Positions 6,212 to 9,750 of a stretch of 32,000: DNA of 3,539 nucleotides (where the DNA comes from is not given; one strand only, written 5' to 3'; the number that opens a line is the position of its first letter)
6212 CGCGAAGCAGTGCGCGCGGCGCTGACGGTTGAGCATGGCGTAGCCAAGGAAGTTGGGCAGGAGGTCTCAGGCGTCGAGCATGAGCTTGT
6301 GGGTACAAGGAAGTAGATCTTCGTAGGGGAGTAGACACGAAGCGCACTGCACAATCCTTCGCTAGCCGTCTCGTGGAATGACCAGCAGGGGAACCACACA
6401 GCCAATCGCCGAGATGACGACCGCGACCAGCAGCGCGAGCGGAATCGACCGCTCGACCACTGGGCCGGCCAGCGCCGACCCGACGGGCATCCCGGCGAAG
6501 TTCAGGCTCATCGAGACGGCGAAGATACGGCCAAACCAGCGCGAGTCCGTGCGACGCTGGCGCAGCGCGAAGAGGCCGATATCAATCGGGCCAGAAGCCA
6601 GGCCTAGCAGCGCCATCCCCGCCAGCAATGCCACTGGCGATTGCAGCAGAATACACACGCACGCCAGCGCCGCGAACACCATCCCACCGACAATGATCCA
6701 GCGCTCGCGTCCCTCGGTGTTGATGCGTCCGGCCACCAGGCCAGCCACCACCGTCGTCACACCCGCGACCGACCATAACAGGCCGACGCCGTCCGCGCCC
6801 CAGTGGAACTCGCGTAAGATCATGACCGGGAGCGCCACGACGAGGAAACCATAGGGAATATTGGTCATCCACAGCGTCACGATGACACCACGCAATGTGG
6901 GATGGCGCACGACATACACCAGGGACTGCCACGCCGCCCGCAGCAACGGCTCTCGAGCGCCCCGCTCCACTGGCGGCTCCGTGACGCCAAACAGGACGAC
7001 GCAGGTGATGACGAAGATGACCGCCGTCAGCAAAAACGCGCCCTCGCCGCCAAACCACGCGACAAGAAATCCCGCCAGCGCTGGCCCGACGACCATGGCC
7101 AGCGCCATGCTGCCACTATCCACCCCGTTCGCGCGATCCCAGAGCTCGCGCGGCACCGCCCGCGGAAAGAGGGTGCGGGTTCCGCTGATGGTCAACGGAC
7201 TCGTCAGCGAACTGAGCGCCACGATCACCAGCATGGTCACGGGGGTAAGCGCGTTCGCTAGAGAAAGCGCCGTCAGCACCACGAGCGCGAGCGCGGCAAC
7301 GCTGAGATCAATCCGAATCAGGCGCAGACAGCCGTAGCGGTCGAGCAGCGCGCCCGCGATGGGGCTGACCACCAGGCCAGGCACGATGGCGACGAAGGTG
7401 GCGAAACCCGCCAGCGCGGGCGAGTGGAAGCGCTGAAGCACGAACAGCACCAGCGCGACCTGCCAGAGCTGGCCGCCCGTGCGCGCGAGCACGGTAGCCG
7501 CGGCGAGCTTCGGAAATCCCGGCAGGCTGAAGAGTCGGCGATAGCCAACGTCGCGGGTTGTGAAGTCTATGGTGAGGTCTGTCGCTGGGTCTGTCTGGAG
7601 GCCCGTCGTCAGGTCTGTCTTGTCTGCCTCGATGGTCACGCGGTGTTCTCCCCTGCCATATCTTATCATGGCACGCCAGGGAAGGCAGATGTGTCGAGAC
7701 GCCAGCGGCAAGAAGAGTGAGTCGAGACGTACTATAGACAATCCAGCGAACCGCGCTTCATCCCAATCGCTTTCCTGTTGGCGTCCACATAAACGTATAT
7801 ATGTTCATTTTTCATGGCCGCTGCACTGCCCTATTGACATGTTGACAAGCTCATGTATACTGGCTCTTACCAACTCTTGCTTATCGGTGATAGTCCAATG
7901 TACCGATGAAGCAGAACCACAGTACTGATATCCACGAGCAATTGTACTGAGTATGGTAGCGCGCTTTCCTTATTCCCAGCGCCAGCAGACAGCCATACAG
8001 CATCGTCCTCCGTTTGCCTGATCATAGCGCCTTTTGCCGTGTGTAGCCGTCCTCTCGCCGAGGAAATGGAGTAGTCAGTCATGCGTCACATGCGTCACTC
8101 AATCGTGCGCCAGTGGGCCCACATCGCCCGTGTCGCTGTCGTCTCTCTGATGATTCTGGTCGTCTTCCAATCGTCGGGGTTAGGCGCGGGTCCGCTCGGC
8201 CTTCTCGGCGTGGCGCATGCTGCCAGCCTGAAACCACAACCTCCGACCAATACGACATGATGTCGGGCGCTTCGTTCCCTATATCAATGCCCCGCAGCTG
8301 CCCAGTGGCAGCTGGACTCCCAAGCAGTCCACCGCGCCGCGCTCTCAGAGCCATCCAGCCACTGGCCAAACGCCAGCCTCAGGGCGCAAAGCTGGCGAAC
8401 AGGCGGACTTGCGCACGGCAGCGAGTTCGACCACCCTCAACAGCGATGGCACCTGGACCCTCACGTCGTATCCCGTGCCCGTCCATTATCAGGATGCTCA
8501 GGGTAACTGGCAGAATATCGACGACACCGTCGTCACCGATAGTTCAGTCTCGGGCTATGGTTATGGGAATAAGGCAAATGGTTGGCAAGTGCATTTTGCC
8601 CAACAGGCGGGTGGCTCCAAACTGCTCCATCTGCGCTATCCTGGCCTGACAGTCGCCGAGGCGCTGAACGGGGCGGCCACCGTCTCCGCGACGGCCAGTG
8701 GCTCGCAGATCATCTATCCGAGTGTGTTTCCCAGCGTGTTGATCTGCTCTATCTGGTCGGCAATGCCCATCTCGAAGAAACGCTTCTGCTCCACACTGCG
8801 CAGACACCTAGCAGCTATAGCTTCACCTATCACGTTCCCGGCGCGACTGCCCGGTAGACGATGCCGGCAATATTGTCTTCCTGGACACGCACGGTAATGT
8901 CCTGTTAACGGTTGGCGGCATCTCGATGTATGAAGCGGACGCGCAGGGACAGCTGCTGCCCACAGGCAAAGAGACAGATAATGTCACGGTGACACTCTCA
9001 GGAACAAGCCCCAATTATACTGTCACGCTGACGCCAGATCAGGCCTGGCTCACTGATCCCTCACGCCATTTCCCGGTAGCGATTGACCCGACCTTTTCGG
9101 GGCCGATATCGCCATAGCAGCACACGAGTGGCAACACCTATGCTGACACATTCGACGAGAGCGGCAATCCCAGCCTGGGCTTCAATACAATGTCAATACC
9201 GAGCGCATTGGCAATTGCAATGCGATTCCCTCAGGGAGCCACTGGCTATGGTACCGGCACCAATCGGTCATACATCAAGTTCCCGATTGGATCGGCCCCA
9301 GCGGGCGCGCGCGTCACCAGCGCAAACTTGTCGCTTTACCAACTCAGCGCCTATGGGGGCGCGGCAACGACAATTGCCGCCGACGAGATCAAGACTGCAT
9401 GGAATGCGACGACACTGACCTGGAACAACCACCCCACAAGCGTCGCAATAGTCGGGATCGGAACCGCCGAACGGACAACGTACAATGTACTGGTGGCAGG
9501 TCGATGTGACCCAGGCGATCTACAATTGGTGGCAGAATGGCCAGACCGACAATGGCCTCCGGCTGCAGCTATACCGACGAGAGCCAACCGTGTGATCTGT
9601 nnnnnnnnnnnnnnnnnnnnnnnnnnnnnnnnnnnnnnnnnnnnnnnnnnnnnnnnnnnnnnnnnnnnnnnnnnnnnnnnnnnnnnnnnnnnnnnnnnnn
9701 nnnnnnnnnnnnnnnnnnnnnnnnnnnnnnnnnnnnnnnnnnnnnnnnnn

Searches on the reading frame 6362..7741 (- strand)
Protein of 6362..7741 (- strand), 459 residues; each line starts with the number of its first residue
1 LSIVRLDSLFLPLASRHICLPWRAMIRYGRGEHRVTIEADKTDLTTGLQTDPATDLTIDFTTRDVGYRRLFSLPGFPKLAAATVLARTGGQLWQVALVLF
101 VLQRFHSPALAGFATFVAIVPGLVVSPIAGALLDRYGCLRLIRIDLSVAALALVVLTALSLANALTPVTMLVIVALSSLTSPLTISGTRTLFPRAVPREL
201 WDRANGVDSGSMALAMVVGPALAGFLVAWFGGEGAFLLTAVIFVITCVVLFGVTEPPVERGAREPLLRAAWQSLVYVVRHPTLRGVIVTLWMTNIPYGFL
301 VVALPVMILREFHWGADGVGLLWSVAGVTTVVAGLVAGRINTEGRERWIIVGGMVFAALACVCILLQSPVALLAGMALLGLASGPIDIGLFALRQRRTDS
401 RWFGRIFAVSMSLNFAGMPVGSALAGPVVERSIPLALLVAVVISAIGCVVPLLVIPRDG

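Call 63: search_protein_families(library=pfam, proteins=[window:6362-7741:-], max_evalue=0.001)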
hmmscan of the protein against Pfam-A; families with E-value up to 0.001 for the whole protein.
window:6362-7741:- (459 aa): 2 families
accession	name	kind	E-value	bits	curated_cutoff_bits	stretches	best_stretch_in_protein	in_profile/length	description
PF07690.21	MFS_1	-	6.8e-36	124.3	33.4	2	80-295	2-220/347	Major Facilitator Superfamily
PF05977.19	MFS_3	-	4.6e-14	52.2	27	1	76-450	12-389/524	Transmembrane secretion effector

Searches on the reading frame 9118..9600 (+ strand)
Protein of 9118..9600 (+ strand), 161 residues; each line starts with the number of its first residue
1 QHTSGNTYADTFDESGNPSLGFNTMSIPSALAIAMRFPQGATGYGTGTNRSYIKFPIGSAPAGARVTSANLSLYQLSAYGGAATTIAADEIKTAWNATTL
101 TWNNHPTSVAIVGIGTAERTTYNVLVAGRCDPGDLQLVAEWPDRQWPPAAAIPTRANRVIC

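Call 88: search_protein_families(library=ncbifam, proteins=[window:9118-9600:+], max_evalue=0.01)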
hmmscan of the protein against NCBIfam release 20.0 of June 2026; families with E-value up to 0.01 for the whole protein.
window:9118-9600:+ (161 aa): 1 family
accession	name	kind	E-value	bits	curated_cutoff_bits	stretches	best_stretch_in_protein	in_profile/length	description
NF033679.1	DNRLRE_dom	domain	5.3e-17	62.4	34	1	10-121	2-112/164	DNRLRE domain-containing protein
